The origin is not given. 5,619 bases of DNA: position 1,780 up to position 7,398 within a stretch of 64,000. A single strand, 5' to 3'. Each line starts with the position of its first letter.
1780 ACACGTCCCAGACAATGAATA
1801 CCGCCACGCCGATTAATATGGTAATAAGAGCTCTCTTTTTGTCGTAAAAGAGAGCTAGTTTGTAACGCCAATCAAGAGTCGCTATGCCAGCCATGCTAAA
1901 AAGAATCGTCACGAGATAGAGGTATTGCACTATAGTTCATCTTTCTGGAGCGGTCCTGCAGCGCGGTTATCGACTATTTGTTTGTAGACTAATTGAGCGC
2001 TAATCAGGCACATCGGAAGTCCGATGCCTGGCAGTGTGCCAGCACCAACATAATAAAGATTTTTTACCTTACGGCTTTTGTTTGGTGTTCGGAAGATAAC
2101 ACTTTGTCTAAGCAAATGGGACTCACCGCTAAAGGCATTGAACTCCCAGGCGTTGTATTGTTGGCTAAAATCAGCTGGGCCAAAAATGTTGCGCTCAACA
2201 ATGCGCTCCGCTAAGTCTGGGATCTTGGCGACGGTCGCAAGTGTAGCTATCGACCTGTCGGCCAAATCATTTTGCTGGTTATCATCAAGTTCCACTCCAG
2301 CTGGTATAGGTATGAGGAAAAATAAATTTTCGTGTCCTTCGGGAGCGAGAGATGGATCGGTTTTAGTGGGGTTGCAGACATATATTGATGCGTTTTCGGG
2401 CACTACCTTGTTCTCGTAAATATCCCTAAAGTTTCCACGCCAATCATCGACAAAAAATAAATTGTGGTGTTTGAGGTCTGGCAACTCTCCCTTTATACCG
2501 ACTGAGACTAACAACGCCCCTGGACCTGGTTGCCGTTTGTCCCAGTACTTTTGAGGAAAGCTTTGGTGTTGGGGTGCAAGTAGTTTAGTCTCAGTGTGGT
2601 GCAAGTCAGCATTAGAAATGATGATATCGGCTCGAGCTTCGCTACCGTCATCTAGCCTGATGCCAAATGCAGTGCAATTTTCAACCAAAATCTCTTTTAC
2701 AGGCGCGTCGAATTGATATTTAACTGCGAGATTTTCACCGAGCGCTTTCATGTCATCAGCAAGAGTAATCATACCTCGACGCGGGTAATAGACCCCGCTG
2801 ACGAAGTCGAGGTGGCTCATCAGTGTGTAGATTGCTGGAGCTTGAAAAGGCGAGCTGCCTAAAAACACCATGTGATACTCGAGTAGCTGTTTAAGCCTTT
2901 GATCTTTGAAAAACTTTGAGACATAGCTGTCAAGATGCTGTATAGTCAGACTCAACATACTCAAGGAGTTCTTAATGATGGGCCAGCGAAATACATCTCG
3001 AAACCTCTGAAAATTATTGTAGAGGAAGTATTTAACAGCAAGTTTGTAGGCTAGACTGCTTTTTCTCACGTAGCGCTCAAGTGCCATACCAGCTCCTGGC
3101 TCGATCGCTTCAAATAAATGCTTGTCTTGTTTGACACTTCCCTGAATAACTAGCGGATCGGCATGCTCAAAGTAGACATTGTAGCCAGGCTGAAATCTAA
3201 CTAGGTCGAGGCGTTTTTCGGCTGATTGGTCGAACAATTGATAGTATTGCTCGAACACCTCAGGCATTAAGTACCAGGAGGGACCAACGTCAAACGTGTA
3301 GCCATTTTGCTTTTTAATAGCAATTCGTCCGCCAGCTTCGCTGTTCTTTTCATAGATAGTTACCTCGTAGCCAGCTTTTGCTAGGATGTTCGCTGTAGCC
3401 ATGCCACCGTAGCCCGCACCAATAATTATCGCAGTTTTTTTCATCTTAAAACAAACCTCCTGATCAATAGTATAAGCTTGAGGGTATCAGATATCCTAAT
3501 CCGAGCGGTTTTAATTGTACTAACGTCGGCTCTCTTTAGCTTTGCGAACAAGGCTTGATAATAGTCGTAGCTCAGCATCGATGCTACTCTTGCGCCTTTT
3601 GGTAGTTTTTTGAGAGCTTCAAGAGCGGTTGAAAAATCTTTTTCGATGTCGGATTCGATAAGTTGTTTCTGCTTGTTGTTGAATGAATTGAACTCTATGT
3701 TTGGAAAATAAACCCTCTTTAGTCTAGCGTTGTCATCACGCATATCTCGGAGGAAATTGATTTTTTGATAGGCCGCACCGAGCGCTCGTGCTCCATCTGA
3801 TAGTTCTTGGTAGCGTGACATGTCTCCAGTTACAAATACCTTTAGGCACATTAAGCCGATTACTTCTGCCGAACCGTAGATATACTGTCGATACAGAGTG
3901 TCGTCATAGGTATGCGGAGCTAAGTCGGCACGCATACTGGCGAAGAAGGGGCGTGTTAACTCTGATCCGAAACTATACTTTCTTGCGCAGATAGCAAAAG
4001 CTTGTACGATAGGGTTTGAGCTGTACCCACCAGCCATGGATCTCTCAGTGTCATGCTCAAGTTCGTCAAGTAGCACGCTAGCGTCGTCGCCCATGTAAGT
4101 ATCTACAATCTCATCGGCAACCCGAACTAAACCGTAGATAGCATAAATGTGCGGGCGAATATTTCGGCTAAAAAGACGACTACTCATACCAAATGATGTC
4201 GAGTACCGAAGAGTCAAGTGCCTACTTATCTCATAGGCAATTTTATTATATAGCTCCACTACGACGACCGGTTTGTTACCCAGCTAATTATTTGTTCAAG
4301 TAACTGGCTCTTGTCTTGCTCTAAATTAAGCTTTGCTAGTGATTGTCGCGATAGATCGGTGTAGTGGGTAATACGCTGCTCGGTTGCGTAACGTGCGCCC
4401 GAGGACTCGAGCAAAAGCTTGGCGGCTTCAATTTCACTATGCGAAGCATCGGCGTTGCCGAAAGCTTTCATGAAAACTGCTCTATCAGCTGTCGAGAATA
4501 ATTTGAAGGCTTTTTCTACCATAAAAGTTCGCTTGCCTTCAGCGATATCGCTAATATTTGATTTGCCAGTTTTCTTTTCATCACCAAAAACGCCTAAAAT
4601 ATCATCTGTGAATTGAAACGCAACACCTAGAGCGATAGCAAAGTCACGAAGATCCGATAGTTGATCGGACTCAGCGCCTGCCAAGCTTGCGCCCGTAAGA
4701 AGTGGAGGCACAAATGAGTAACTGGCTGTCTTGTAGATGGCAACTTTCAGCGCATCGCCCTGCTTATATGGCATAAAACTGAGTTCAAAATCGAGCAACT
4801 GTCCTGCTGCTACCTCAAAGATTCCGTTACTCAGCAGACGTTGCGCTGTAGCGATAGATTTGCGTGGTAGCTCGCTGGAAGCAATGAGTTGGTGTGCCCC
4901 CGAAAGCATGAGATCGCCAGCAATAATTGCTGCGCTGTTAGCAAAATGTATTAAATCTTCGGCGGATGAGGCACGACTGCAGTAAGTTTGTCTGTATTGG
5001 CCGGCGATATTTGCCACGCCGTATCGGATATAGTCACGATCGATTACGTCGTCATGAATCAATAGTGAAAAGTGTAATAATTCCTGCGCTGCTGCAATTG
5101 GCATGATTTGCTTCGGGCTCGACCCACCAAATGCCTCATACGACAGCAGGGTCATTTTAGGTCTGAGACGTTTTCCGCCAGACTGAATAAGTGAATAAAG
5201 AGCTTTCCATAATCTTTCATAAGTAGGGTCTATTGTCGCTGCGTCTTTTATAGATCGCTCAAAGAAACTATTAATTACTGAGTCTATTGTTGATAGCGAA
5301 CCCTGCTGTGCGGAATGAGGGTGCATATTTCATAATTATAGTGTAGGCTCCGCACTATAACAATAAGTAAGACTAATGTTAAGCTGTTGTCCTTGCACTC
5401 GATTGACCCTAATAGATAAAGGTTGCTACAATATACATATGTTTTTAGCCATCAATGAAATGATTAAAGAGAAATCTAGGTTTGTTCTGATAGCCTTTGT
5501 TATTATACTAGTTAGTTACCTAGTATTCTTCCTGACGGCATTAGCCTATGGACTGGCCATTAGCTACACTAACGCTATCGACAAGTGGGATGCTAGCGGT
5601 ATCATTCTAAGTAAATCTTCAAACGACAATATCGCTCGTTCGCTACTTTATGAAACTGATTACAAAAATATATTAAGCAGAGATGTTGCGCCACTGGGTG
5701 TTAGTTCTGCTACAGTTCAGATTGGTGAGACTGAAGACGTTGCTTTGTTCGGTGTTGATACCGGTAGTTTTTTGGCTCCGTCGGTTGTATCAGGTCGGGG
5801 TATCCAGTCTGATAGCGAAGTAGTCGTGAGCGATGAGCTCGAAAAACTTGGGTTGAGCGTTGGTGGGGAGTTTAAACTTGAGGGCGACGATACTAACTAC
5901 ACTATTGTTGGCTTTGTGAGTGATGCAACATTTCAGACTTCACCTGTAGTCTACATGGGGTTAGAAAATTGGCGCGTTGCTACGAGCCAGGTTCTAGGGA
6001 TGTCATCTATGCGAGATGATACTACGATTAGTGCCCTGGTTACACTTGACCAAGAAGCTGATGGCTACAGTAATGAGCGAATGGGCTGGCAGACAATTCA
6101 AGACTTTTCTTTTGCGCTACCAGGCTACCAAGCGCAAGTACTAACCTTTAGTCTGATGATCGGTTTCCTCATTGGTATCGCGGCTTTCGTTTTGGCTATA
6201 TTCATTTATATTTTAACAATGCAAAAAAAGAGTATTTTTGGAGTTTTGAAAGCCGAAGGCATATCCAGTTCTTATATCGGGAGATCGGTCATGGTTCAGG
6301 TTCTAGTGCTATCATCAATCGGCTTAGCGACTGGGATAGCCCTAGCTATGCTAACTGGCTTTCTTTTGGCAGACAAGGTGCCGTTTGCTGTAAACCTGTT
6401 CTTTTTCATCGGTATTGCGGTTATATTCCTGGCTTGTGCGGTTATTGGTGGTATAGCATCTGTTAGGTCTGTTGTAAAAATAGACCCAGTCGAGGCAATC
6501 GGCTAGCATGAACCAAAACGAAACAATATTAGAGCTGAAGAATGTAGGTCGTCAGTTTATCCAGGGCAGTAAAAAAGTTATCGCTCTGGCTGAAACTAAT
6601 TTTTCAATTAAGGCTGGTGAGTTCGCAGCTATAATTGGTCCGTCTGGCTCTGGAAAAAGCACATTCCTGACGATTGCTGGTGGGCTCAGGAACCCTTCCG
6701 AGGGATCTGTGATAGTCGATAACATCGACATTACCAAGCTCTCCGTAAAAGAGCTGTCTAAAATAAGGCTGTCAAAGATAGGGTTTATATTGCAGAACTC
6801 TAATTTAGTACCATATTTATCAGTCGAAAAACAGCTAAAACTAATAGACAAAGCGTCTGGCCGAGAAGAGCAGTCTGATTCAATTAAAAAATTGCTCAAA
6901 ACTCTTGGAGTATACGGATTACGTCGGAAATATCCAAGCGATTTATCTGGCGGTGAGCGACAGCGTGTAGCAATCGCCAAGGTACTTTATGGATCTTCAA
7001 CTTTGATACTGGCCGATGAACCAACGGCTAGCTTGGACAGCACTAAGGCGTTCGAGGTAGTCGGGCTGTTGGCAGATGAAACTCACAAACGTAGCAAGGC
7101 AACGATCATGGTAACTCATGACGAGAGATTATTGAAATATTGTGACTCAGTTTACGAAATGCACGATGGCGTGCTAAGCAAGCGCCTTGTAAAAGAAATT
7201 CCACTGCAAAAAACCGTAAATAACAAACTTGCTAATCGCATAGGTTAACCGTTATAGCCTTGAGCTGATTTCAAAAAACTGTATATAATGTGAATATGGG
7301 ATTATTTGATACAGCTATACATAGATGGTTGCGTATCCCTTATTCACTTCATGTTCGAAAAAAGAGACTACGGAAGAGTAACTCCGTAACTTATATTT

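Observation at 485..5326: Complete actinobacterial-type C50 carotenoid operon in a probable Saccharibacterium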

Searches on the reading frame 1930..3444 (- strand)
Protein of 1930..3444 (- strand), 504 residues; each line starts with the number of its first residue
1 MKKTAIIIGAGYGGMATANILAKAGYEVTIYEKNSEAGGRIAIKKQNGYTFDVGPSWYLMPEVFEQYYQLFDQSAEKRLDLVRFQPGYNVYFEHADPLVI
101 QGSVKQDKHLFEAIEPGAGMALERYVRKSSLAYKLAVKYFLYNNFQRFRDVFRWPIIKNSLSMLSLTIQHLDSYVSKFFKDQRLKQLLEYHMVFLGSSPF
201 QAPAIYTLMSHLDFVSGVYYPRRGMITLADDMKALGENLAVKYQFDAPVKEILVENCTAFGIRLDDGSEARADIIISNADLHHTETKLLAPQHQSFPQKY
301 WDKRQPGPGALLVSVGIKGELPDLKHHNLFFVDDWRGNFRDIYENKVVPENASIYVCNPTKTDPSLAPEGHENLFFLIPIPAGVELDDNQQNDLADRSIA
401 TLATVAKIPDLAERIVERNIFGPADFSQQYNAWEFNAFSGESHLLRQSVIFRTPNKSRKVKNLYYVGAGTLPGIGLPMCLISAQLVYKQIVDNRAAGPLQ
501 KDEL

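Call 3: search_protein_families(library=pfam, proteins=[window:1930-3444:-])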
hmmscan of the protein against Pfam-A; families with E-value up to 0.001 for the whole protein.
window:1930-3444:- (504 aa): 7 families
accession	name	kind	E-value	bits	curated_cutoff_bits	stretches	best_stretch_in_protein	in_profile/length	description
PF01593.30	Amino_oxidase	-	2.2e-35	123.2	19.8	1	13-484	2-436/443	Flavin containing amine oxidoreductase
PF13450.12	NAD_binding_8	-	1.1e-15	58.1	21.9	1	7-73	1-67/68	NAD(P)-binding Rossmann-like domain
PF01266.30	DAO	-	2.2e-07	31.2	27.9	1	5-38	2-35/353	FAD dependent oxidoreductase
PF07992.20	Pyr_redox_2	-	8.5e-05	22.5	26.1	1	5-45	3-44/291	Pyridine nucleotide-disulphide oxidoreductase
PF03486.20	HI0933_like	-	0.00014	21.9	50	1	4-43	2-41/244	HI0933-like protein Rossmann domain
PF00890.30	FAD_binding_2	-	0.0006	19.5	20.4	0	5-42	2-39/414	FAD binding domain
PF01494.25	FAD_binding_3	-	0.00077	19.2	22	0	4-36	3-35/349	FAD binding domain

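Call 4: search_protein_families(library=ncbifam, proteins=[window:1930-3444:-])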
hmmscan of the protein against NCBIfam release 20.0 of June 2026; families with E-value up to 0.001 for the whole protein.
window:1930-3444:- (504 aa): 45 families (the best 25 are shown)
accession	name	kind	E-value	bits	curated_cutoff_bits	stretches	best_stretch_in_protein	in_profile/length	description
NF058655.1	CrtID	equivalog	2.1e-152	508.3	640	1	6-486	2-477/478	bifunctional phytoene desaturase/3,4-desaturase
TIGR02734.1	crtI_fam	subfamily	3.8e-150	500.9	238.1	1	5-501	1-499/504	phytoene desaturase family protein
NF042421.1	hydcarot_desat_CrtD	equivalog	2.4e-77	260.5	500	1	3-490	2-483/487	1-hydroxycarotenoid 3,4-desaturase CrtD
NF045637.1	carotdesatCrtDProt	equivalog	3.2e-62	210.7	580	1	6-491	2-483/485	1-hydroxycarotenoid 3,4-desaturase CrtD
TIGR02730.1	carot_isom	equivalog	3e-29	102.2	586.9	2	159-482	160-480/493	carotenoid isomerase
NF045689.1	BCarotKetCrtO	equivalog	4.5e-25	88.2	1000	3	346-474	381-521/563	beta-carotene ketolase CrtO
TIGR02733.1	desat_CrtD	equivalog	1.4e-15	56.9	549.7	1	3-54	2-53/492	C-3',4' desaturase CrtD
NF005547.0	PRK07208.1-3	equivalog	9.5e-10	37.8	380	1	2-57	4-59/465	hypothetical protein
NF005560.0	PRK07233.1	equivalog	2.3e-09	36.6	252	1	6-51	4-49/435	hypothetical protein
NF005548.0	PRK07208.1-4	equivalog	8.1e-09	34.6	389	1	2-58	3-59/488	hypothetical protein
NF008843.0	PRK11883.1-3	equivalog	1.2e-08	34.5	406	1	3-61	2-62/424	protoporphyrinogen oxidase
TIGR00562.1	proto_IX_ox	equivalog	2.5e-08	33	97.85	1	2-56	2-58/470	protoporphyrinogen oxidase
NF005545.0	PRK07208.1-1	equivalog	3.6e-08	32.2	451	1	5-56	10-62/504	hypothetical protein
NF008845.0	PRK11883.1-5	equivalog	8.3e-08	30.9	560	1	1-59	3-67/468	protoporphyrinogen oxidase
TIGR03467.1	HpnE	equivalog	1.7e-07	30.9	283.05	1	6-54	2-52/430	hydroxysqualene dehydroxylase HpnE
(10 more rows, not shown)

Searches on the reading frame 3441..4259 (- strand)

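Call 3: search_protein_families(library=pfam, proteins=[window:3441-4259:-])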
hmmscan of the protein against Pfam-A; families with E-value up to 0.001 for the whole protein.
window:3441-4259:- (272 aa): 1 family
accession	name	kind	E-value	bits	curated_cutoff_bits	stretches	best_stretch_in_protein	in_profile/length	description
PF00494.24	SQS_PSY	-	1.1e-35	124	26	1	18-256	3-259/263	Squalene/phytoene synthase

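Call 4: search_protein_families(library=ncbifam, proteins=[window:3441-4259:-])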
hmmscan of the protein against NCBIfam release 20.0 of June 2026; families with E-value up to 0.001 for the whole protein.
window:3441-4259:- (272 aa): 6 families
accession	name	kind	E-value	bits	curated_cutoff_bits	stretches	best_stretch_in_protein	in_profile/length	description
TIGR03465.1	HpnD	equivalog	7.7e-28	97.3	278.6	1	20-208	6-190/267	presqualene diphosphate synthase HpnD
NF045686.1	PhytoSynCyanob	equivalog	4.2e-20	72.1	550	1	8-209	20-230/310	15-cis-phytoene synthase CrtB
TIGR03464.1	HpnC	equivalog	2.4e-19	69.9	250.45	1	23-215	9-198/267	squalene synthase HpnC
NF042419.1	Phyto_syn_CrtB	equivalog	6.2e-13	48.9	480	1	20-192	15-192/306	15-cis-phytoene synthase CrtB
NF045921.1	PhytnSynCrtBRhod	equivalog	1.3e-12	47.8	500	1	18-201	16-193/307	15-cis-phytoene synthase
TIGR01559.1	squal_synth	equivalog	0.00083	18.6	286.75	0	123-219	135-229/337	squalene synthase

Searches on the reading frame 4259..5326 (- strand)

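Call 3: search_protein_families(library=pfam, proteins=[window:4259-5326:-])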
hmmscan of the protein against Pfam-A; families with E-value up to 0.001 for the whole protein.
window:4259-5326:- (355 aa): 1 family
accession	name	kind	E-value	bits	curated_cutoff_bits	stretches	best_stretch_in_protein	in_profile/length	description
PF00348.22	polyprenyl_synt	-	1.4e-47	162.5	27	1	39-302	4-247/251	Polyprenyl synthetase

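Call 4: search_protein_families(library=ncbifam, proteins=[window:4259-5326:-])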
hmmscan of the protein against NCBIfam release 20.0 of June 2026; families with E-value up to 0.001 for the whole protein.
window:4259-5326:- (355 aa): 16 families
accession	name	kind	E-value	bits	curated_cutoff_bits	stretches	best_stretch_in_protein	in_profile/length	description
NF041169.1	f2_encap_cargo4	exception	7e-61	206.3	450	1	48-354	47-333/334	family 2 encapsulin nanocompartment cargo protein polyprenyl transferase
NF042416.1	GFPPS_Mycobact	equivalog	7.1e-53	179.8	600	1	18-354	9-349/350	bifunctional (2E,6E)-farnesyl/geranyl diphosphate synthase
NF041003.1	GGPP_syn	equivalog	7.8e-48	163.2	500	1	31-353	20-324/326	geranylgeranyl diphosphate synthase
NF040698.1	IdsA_Meth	equivalog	6.4e-43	147.2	468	1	30-354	23-327/328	short chain isoprenyl diphosphate synthase IdsA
NF045485.1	FPPsyn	subfamily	2.8e-32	112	275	1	27-269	13-243/288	farnesyl diphosphate synthase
NF045549.1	GGPPsyn_IdsB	equivalog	1.2e-27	96.9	475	1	48-321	62-316/346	geranylgeranyl diphosphate synthase IdsB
TIGR02748.1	GerC3_HepT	equivalog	4e-26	91.9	456.55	1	23-353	17-317/319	heptaprenyl diphosphate synthase component II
NF040789.2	gerfarn_diphsyn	equivalog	1.1e-25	90.5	560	1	35-353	30-343/345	geranylfarnesyl diphosphate synthase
NF042417.1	NPPPS_Mycobact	equivalog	8.9e-24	84.1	600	1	41-353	46-333/335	nonaprenyl/(2E,6E)-farnesyl/geranylgeranyl diphosphat synthase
NF008140.0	PRK10888.1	equivalog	6.8e-23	81.5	412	1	44-333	37-302/323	octaprenyl diphosphate synthase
NF045685.1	GGPPSynCrtE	equivalog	7e-23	81.1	460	1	37-268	28-247/293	geranylgeranyl diphosphate synthase CrtE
NF045628.1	HxpDPsynlarge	equivalog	3.3e-22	78.9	500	1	35-352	19-308/311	hexaprenyl-diphosphate synthase large subunit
TIGR02749.1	prenyl_cyano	equivalog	4.1e-21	75.3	383.2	1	42-353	35-320/322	solanesyl diphosphate synthase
NF007877.0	PRK10581.1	equivalog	2.2e-16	59.9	321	1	50-269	43-251/299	(2E,6E)-farnesyl diphosphate synthase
NF040627.1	GFPS_Meth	equivalog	2.5e-16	60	600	1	39-247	28-211/285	geranylfarnesyl diphosphate synthase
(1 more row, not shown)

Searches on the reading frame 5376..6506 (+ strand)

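Call 3: search_protein_families(library=pfam, proteins=[window:5376-6506:+])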
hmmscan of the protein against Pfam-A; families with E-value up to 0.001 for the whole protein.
window:5376-6506:+ (376 aa): 1 family
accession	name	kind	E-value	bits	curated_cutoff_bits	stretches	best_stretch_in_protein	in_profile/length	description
PF02687.27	FtsX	-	1.9e-09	38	25.5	1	260-371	2-120/120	FtsX-like permease C-terminal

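Call 4: search_protein_families(library=ncbifam, proteins=[window:5376-6506:+])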
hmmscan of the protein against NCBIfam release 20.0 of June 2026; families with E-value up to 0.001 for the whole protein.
window:5376-6506:+ (376 aa): 1 family
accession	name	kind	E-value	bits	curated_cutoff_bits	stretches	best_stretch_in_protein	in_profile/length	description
TIGR03434.1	ADOP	subfamily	1.3e-07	30.2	622.3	1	161-375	578-800/803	ADOP family duplicated permease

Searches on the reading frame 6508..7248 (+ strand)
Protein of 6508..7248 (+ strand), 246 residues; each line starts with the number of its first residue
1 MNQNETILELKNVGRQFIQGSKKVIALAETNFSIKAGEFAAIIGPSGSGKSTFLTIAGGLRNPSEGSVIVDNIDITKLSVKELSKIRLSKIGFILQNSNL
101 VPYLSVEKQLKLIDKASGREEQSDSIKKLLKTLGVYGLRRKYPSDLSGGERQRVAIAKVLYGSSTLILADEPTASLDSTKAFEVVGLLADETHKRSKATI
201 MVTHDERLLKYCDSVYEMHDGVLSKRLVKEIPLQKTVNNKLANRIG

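Call 3: search_protein_families(library=pfam, proteins=[window:6508-7248:+])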
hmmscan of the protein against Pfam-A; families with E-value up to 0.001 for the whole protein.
window:6508-7248:+ (246 aa): 3 families
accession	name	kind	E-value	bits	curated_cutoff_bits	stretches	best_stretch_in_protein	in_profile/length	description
PF00005.33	ABC_tran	-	2.1e-30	106.6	25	1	29-174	3-137/137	ABC transporter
PF13304.12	AAA_21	-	2.7e-08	34.7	27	0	108-209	205-303/304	AAA domain, putative AbiEii toxin, Type IV TA system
PF02463.25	SMC_N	-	3.7e-08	33.5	40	1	119-218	116-211/220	RecF/RecN/SMC N terminal domain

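Call 4: search_protein_families(library=ncbifam, proteins=[window:6508-7248:+])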
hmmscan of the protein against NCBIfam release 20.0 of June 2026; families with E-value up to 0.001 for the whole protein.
window:6508-7248:+ (246 aa): 190 families (the best 25 are shown)
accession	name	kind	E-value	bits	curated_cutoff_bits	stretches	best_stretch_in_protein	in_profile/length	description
TIGR02982.1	heterocyst_DevA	subfamily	6.3e-51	173.1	295.8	1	8-223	2-219/220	ABC exporter ATP-binding subunit, DevA family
TIGR02211.1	LolD_lipo_ex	equivalog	1.2e-50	172.1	307.75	1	7-224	1-220/221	lipoprotein-releasing ABC transporter ATP-binding protein LolD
TIGR03608.1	L_ocin_972_ABC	subfamily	4e-49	166.9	254.85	1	23-217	10-205/206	putative bacteriocin export ABC transporter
NF007826.0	PRK10535.1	equivalog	3.7e-45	154.4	966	1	6-224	3-222/648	macrolide ABC transporter ATP-binding protein/permease MacB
NF008639.0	PRK11629.1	equivalog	3.7e-45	154.2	360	1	4-227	3-228/234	lipoprotein-releasing ABC transporter ATP-binding protein LolD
NF038007.1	ABC_ATP_DarD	equivalog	2.8e-44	151.2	375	1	8-223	2-218/218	darobactin export ABC transporter ATP-binding protein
NF007879.0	PRK10584.1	equivalog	1.9e-39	135.7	336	1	4-224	3-225/228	putative ABC transporter ATP-binding protein YbbA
TIGR02673.1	FtsE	equivalog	2.1e-39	135.4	264.85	1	7-211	1-202/214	cell division ATP-binding protein FtsE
TIGR02315.1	ABC_phnC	equivalog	3.2e-39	134.8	266.1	1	7-221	1-222/243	phosphonate ABC transporter ATP-binding protein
TIGR03265.1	PhnT2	equivalog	1e-38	133.5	457.7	1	7-224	4-214/353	putative 2-aminoethylphosphonate ABC transporter ATP-binding protein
TIGR04521.1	ECF_ATPase_2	equivalog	4.6e-37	127.6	330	1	9-225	2-225/279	energy-coupling factor transporter ATPase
TIGR02314.1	ABC_MetN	equivalog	2e-36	125.7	499.7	1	8-224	2-220/343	methionine ABC transporter ATP-binding protein MetN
TIGR01186.1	proV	subfamily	2.6e-35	122.2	326.6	1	25-221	7-206/363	betaine/proline/choline family ABC transporter ATP-binding protein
TIGR02857.1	CydD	equivalog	5.2e-35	121.4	435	1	7-218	321-529/529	thiol reductant ABC exporter subunit CydD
TIGR04520.1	ECF_ATPase_1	equivalog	6.9e-35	120.8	315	1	9-224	2-215/269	energy-coupling factor transporter ATPase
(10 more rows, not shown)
